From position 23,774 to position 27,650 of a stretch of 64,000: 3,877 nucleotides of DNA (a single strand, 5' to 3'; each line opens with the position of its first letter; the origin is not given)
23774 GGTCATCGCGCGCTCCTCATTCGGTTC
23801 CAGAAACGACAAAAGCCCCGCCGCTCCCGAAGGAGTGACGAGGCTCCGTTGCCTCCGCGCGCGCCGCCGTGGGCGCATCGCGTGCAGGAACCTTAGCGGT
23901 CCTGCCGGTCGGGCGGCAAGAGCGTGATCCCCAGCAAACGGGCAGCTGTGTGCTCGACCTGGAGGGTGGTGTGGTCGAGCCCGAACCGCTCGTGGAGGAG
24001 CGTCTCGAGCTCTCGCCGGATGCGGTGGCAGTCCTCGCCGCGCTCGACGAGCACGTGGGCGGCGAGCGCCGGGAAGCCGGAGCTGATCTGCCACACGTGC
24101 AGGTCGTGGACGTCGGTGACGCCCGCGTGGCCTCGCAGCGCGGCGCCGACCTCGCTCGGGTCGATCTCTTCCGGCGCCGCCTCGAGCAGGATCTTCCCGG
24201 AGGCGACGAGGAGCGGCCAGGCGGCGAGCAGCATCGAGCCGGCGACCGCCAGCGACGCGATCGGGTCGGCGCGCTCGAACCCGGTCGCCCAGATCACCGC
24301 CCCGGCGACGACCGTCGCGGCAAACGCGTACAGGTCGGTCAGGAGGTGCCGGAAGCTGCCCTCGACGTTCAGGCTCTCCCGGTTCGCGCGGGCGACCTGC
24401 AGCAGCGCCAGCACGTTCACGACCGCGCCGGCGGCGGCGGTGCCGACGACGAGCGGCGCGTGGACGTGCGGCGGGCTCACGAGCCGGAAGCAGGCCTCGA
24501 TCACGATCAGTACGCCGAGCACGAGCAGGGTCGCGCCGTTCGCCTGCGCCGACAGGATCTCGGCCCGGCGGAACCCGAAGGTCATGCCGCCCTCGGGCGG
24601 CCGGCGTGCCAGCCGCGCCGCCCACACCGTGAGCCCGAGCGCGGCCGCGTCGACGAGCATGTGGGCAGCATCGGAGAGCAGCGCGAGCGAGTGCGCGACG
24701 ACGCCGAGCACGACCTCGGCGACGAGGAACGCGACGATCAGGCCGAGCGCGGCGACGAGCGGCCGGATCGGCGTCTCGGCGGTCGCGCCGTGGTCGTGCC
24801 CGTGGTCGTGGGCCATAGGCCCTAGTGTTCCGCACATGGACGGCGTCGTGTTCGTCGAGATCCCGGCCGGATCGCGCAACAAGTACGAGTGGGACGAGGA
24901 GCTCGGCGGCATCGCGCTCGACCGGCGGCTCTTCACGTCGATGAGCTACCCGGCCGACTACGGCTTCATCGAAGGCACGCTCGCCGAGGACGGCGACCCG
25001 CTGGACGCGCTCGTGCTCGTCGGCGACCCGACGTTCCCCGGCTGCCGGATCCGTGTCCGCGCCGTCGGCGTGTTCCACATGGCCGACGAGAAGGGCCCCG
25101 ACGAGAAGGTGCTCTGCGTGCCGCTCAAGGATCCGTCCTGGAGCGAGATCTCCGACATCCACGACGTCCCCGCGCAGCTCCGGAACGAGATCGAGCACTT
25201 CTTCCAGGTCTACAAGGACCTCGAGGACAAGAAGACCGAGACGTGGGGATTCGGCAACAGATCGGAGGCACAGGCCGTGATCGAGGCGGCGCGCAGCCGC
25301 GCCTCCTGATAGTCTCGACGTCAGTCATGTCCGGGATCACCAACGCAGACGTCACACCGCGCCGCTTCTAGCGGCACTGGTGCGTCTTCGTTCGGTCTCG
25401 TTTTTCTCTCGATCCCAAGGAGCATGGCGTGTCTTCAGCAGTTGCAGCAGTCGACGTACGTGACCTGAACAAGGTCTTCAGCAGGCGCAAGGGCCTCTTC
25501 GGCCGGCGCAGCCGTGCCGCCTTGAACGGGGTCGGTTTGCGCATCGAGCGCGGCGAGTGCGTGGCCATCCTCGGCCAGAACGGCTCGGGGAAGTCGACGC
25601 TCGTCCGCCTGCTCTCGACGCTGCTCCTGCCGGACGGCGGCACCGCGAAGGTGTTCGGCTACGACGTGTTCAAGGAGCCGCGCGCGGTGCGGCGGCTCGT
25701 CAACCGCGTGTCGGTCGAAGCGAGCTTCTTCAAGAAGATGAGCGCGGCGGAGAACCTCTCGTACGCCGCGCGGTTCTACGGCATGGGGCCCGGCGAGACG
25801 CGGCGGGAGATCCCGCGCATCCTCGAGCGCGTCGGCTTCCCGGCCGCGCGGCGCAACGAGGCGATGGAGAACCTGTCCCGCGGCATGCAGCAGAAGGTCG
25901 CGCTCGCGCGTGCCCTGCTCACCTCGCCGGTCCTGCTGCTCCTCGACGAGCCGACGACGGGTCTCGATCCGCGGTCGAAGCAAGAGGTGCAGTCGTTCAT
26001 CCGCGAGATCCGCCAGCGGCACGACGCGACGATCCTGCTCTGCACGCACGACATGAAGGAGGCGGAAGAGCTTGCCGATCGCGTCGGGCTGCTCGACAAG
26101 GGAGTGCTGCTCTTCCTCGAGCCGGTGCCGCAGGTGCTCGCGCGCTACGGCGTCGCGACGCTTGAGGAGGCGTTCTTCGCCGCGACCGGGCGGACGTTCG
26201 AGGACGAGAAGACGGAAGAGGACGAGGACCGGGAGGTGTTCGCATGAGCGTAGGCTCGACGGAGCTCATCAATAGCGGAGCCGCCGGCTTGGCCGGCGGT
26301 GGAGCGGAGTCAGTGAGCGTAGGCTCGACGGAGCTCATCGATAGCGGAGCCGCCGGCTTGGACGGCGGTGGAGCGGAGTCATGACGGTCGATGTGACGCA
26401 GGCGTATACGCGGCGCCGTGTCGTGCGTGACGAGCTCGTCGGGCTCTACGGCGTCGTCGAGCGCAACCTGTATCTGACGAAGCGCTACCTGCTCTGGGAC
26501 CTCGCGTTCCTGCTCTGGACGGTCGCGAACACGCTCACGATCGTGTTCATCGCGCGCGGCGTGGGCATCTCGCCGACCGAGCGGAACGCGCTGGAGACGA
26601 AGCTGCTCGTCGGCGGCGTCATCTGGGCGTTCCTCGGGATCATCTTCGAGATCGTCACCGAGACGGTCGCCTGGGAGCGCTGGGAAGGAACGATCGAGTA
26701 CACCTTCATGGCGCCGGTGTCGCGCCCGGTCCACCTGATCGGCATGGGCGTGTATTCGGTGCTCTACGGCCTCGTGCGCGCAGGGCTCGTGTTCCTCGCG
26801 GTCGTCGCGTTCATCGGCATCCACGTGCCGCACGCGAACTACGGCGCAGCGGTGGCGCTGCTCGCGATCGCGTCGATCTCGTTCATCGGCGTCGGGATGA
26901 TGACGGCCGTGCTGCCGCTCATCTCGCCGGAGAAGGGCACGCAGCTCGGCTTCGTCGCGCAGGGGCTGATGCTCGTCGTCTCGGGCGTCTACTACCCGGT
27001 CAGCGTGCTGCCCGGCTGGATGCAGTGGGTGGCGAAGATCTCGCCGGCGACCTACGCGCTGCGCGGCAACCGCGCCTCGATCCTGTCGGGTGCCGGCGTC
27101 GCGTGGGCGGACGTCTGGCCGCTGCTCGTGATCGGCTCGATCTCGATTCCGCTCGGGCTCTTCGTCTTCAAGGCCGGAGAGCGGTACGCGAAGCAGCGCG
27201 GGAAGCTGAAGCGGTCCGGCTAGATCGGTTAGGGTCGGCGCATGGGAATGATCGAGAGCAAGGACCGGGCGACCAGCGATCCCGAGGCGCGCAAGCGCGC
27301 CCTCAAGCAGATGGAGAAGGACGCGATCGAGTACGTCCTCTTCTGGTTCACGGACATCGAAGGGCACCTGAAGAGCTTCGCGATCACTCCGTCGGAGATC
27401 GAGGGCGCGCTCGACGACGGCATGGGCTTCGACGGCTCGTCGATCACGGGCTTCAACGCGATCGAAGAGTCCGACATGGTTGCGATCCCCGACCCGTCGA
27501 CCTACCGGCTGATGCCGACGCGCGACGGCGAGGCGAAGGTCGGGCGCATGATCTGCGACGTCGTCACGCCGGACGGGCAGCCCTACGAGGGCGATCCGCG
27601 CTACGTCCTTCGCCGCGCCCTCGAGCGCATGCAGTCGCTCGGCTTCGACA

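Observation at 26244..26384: Tandem REP-like units form an in-frame 46-codon bridge between two ATGA-coupled ABC genes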

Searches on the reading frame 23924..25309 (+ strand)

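Call 8: search_protein_families(library=pfam, proteins=[window:23924-25309:+])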
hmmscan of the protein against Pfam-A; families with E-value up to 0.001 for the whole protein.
window:23924-25309:+ (461 aa): 1 family
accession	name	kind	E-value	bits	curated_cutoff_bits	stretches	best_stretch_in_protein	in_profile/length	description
PF00719.24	Pyrophosphatase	-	9.7e-55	185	23.5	1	309-459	1-151/153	Inorganic pyrophosphatase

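Call 9: search_protein_families(library=ncbifam, proteins=[window:23924-25309:+])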
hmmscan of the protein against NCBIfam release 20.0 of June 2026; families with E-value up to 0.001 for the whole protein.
window:23924-25309:+ (461 aa): 3 families
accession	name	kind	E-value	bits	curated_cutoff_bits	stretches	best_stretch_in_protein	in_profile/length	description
NF002317.0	PRK01250.1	equivalog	1.3e-46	158.6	200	1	306-460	15-173/176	inorganic diphosphatase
NF002578.0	PRK02230.1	equivalog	9.9e-32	109.9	246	1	309-451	8-151/185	inorganic pyrophosphatase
NF001886.0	PRK00642.1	equivalog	1.2e-18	67.5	247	1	355-456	92-197/208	inorganic pyrophosphatase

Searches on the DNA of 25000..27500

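Call 11: search_rna_families(source=window, start=25000, end=27500, threshold=evalue, max_evalue=10)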
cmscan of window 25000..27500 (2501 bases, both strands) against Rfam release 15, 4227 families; matches with E-value up to 10: 2.
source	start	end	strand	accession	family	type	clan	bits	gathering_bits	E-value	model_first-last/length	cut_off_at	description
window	26866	26925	-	RF00292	snoTBR5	Gene; snRNA; snoRNA; CD-box;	-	16.3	44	1.8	1-94/94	no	Small nucleolar RNA TBR5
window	26279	26332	-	RF01519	CC0196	Gene; sRNA;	-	14.8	35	4.3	1-58/58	no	Caulobacter sRNA CC0196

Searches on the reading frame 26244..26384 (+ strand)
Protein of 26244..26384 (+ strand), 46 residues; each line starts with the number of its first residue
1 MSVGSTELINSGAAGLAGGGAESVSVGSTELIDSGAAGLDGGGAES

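Call 8: search_protein_families(library=pfam, proteins=[window:26244-26384:+])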
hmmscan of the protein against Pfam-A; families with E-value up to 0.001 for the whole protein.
window:26244-26384:+ (46 aa): 0 families

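Call 9: search_protein_families(library=ncbifam, proteins=[window:26244-26384:+])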
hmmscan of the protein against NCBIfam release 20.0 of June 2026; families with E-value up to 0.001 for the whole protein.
window:26244-26384:+ (46 aa): 0 families
